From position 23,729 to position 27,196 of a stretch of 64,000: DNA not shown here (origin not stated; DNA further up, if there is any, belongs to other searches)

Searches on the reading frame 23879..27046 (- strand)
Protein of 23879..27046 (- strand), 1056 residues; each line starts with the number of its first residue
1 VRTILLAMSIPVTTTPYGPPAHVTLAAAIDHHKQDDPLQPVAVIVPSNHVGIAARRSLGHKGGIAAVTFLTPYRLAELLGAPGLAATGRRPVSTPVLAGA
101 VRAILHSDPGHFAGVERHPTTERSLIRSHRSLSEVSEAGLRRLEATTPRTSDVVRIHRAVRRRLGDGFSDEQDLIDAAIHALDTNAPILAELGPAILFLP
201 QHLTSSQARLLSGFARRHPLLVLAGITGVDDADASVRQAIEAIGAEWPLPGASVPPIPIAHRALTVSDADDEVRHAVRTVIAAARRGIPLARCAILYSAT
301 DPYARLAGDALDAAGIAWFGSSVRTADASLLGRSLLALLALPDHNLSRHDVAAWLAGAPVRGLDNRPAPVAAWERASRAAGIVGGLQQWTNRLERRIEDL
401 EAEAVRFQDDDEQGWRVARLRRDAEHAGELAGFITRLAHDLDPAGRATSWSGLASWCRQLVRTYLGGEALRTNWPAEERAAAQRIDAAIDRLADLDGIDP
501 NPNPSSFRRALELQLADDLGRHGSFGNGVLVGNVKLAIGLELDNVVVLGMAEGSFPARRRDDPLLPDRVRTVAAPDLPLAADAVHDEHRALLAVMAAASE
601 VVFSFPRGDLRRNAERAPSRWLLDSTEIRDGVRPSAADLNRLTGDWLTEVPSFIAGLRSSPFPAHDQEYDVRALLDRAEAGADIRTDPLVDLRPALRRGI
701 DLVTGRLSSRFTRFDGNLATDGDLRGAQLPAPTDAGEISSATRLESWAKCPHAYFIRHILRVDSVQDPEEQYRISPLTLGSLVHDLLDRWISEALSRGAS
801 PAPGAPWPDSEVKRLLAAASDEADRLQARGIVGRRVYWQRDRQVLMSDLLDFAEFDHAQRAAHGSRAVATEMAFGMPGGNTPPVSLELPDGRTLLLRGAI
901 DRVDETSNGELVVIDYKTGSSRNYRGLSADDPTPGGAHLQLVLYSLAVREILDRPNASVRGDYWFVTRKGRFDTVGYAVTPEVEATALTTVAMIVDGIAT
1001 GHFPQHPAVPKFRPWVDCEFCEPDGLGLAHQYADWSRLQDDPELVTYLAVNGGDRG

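Call 85: search_protein_families(library=pfam, proteins=[window:23879-27046:-], max_evalue=0.001)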
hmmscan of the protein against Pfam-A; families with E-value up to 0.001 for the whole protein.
window:23879-27046:- (1056 aa): 1 family
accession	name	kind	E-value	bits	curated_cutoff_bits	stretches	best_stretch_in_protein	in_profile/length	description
PF12705.13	PDDEXK_1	-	2.7e-34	119.7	22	1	740-1022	3-241/247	PD-(D/E)XK nuclease superfamily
